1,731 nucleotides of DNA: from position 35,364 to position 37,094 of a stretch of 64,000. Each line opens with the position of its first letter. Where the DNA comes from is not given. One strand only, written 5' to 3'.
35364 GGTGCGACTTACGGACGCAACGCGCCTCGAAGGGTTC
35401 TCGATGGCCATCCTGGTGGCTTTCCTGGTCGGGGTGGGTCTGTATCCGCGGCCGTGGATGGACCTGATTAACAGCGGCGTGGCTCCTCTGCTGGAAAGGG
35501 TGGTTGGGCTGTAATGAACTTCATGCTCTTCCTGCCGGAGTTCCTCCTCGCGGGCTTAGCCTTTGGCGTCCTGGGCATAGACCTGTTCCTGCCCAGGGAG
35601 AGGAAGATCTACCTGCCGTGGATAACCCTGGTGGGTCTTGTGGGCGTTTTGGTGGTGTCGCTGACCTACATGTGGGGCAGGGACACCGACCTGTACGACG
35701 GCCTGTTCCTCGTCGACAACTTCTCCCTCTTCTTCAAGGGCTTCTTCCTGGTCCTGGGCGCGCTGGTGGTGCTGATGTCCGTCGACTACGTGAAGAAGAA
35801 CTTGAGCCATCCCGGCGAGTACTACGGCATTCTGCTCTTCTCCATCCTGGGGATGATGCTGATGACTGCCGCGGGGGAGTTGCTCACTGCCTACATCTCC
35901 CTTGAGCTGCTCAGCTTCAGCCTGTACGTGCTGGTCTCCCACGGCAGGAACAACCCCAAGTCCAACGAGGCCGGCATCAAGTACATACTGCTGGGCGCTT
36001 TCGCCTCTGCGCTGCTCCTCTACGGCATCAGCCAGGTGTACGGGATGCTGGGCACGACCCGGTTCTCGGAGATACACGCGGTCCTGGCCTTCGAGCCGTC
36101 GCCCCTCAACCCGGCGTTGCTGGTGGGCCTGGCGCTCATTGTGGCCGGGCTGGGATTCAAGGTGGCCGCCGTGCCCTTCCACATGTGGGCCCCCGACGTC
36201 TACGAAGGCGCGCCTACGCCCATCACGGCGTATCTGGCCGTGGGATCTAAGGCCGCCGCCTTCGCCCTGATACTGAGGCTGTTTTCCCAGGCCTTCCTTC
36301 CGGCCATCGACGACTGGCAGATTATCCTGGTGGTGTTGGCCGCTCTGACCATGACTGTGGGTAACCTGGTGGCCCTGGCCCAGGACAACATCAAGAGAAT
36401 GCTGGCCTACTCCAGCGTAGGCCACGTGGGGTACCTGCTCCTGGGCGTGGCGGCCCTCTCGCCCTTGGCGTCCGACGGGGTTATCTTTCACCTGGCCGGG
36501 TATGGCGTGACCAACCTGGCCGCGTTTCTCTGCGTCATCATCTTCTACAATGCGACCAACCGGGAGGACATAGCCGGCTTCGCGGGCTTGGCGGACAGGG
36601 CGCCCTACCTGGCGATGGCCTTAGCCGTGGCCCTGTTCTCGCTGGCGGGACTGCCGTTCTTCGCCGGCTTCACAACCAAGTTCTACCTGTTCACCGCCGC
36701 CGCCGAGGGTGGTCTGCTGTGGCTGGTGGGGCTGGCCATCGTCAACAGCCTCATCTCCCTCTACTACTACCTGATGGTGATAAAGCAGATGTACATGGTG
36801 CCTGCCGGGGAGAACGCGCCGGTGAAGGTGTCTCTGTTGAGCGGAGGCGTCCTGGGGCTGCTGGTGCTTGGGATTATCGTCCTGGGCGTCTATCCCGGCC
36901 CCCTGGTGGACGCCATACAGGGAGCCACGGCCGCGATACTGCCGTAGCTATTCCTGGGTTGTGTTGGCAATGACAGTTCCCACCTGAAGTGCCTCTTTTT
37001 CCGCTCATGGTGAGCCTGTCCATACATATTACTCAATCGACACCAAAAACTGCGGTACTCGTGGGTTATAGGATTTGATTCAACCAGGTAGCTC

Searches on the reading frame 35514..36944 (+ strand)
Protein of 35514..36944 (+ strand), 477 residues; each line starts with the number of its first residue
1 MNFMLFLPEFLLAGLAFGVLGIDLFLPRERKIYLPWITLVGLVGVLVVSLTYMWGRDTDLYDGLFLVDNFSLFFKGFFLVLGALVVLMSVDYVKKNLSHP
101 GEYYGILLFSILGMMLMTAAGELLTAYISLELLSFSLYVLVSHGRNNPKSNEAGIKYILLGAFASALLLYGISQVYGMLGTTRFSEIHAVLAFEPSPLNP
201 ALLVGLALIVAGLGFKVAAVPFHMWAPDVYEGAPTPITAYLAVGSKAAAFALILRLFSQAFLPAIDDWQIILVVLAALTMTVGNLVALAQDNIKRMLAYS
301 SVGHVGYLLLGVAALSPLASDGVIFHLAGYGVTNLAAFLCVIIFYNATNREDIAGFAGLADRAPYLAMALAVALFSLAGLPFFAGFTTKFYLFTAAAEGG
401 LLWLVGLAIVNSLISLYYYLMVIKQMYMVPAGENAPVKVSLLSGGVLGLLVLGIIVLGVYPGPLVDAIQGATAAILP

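Call 7: search_protein_families(library=pfam, proteins=[window:35514-36944:+], max_evalue=0.01)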
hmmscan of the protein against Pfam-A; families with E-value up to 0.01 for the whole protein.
window:35514-36944:+ (477 aa): 1 family
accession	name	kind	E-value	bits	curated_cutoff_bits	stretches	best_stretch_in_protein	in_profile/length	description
PF00361.26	Proton_antipo_M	-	2.6e-75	253.8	21.5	1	120-415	1-294/294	NADH:quinone oxidoreductase/Mrp antiporter, TM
